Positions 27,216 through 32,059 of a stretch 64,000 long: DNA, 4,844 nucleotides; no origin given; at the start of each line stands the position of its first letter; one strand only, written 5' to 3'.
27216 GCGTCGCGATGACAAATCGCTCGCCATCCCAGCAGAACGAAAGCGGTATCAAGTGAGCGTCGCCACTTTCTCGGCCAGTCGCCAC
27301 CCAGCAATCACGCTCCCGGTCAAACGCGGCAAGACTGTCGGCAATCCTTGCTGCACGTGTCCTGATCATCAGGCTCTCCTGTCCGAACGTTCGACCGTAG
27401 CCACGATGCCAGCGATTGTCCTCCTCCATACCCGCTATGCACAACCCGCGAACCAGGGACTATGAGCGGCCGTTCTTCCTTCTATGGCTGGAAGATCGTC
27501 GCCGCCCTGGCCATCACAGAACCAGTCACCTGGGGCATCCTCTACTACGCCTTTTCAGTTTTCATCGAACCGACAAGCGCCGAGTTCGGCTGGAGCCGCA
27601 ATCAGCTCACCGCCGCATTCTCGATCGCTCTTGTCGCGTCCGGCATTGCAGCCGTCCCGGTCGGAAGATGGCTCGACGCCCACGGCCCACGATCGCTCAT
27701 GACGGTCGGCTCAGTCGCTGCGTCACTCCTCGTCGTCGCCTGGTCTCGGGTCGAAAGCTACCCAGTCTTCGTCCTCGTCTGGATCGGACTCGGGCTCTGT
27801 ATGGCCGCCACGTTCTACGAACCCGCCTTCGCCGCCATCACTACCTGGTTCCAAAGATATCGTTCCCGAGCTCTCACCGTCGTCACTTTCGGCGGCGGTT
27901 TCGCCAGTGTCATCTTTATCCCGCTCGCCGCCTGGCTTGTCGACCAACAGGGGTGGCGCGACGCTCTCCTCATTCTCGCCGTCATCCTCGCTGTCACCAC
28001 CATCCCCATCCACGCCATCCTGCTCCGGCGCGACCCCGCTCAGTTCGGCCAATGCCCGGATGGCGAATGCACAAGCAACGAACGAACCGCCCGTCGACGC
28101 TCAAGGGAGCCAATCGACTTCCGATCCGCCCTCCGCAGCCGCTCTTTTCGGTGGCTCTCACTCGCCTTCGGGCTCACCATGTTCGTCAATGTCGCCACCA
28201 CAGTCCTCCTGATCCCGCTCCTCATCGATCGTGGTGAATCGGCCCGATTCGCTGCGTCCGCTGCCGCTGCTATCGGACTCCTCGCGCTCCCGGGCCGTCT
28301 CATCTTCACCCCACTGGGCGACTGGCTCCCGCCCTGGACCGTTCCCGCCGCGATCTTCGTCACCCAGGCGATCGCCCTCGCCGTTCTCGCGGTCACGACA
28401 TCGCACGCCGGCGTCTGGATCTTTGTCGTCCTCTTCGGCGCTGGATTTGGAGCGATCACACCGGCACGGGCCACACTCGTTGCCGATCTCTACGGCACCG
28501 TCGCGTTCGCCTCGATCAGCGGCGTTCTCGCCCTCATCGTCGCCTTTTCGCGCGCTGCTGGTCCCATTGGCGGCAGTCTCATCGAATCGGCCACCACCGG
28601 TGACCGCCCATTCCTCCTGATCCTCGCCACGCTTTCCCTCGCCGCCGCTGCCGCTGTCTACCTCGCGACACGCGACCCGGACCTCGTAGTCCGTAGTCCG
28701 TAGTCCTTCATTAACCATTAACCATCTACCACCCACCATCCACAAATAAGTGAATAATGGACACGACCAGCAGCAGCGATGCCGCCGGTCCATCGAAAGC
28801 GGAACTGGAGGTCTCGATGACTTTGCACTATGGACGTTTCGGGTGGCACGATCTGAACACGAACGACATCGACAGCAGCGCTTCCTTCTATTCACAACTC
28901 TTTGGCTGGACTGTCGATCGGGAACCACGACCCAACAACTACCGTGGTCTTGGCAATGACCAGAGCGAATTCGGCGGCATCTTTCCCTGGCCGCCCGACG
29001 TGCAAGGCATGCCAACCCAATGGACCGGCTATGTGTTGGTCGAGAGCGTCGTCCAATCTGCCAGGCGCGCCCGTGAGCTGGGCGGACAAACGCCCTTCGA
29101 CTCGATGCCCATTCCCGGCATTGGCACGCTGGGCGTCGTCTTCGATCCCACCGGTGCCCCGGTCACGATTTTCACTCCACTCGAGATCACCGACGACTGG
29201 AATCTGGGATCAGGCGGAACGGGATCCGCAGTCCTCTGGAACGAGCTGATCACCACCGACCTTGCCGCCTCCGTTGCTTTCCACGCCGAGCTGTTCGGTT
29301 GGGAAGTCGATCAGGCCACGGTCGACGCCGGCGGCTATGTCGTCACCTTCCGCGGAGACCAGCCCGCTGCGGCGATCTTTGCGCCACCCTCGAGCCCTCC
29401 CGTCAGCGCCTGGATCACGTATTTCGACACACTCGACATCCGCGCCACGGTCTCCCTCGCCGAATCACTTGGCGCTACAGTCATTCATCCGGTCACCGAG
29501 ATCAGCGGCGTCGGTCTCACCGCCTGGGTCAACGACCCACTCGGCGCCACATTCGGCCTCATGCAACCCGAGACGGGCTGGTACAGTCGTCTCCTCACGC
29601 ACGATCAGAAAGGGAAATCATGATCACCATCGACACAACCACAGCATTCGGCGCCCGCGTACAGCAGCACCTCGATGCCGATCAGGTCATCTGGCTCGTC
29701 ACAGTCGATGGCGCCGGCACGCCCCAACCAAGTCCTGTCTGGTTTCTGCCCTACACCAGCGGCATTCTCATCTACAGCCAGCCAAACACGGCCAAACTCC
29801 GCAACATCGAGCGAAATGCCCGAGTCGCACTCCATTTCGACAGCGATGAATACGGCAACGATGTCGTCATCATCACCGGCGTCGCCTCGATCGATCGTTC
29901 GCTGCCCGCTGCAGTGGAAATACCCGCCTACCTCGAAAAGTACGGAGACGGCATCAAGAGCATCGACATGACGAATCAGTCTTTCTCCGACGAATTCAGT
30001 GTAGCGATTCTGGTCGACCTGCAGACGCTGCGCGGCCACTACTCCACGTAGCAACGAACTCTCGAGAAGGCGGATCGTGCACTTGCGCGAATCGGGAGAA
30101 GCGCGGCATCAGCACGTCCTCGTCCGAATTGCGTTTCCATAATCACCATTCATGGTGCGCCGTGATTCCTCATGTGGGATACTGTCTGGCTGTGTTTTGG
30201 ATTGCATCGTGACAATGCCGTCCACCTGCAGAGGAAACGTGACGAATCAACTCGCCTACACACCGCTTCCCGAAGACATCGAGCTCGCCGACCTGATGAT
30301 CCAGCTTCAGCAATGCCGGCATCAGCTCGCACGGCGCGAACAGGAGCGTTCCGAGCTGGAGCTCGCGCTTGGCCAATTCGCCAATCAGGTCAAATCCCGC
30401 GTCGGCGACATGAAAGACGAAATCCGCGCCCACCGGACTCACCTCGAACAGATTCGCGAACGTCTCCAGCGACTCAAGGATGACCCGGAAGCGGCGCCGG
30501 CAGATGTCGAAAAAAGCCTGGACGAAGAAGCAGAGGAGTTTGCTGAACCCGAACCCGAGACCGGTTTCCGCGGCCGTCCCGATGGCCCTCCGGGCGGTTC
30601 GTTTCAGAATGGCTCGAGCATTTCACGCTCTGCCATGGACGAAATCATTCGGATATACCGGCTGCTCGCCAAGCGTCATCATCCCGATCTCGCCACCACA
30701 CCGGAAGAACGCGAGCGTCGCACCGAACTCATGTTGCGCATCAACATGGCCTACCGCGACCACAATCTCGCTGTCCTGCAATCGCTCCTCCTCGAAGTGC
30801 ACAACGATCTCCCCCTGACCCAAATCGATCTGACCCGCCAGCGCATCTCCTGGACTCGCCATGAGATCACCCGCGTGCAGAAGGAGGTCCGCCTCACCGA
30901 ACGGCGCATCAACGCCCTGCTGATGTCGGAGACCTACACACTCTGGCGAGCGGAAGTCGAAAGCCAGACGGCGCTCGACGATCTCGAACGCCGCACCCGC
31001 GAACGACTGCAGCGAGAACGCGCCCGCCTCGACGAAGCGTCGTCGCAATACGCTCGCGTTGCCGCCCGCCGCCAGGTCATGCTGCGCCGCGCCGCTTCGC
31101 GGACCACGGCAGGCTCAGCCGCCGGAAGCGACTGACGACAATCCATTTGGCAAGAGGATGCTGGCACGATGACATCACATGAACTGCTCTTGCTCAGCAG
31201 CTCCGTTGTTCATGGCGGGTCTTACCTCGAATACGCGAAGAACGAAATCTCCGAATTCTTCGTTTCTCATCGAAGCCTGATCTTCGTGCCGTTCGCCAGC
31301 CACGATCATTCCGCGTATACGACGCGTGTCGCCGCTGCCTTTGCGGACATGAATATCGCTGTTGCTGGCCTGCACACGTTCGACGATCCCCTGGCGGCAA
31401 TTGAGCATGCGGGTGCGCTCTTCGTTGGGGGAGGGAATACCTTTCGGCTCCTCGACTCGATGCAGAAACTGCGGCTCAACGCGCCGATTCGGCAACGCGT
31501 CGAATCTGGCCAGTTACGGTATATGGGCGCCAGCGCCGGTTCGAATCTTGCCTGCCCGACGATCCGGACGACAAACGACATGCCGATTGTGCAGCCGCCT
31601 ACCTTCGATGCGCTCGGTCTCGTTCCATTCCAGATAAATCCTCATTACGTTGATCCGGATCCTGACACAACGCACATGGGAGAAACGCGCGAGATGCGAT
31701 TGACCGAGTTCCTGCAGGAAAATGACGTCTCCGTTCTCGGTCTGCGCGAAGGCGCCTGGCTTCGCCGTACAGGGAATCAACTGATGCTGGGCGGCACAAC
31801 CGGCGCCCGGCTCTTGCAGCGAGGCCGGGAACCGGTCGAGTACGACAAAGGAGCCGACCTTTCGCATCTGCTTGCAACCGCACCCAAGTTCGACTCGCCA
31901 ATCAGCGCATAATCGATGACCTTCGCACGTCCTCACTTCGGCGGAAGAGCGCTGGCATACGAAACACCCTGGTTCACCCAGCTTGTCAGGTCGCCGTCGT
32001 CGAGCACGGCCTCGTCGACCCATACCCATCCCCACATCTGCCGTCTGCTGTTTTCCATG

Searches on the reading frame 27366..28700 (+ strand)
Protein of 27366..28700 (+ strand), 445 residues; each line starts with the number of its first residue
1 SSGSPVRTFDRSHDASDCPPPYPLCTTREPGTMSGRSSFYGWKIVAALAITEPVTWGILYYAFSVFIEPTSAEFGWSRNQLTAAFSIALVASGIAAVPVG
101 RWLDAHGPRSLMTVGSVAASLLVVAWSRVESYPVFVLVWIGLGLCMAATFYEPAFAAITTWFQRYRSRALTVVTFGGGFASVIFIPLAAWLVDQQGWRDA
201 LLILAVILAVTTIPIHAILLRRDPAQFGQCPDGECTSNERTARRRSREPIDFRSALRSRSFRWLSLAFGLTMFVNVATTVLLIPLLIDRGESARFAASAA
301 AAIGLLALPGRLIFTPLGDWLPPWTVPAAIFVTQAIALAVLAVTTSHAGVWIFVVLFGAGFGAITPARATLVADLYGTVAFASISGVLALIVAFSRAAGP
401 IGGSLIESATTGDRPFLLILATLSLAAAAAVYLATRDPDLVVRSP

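Call 34: search_protein_families(library=pfam, proteins=[window:27366-28700:+], max_evalue=0.00001)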
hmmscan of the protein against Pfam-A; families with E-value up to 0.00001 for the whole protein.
window:27366-28700:+ (445 aa): 2 families
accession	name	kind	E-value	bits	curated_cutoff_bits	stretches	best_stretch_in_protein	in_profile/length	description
PF07690.21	MFS_1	-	9.2e-38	130.5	33.4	1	59-400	11-347/347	Major Facilitator Superfamily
PF06779.20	MFS_4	-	4.8e-06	26.6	26.3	0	111-431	62-362/364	Uncharacterised MFS-type transporter YbfB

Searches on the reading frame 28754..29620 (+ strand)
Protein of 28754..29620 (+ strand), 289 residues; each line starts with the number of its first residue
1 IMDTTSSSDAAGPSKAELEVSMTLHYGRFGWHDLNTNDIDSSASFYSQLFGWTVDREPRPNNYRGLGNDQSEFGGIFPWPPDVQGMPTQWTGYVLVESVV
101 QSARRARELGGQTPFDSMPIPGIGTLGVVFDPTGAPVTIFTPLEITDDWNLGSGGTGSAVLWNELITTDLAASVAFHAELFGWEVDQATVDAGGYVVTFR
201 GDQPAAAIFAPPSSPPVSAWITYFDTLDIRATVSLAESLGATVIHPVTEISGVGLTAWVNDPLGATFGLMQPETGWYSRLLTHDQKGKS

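Call 35: search_protein_families(library=pfam, proteins=[window:28754-29620:+], max_evalue=0.00001)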
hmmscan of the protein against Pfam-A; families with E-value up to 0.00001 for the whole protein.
window:28754-29620:+ (289 aa): 3 families
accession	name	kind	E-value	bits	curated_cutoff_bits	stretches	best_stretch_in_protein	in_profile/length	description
PF00903.31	Glyoxalase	-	3.5e-13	50.4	20.6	1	164-266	6-118/121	Glyoxalase/Bleomycin resistance protein/Dioxygenase superfamily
PF18029.7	Glyoxalase_6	-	1.7e-12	48.4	23.6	0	167-269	6-105/106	Glyoxalase-like domain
PF22677.2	Ble-like_N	-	7.9e-10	38.8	24.5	0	161-196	3-36/41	Bleomycin resistance protein-like N-terminal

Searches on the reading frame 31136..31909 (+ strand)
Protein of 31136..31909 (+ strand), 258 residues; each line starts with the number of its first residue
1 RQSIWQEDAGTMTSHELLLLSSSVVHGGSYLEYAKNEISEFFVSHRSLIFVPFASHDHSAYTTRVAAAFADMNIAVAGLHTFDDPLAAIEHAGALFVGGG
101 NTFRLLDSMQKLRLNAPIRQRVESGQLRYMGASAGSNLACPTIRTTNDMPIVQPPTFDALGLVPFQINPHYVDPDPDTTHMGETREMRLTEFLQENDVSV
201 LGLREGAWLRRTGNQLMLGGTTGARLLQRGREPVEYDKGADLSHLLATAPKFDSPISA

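Call 35: search_protein_families(library=pfam, proteins=[window:31136-31909:+], max_evalue=0.00001)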
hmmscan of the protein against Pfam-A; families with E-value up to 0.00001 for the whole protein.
window:31136-31909:+ (258 aa): 1 family
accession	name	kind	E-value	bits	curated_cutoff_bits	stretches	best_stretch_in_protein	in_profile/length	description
PF03575.23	Peptidase_S51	-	9.1e-56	189.2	23.9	1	17-216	1-203/206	Peptidase family S51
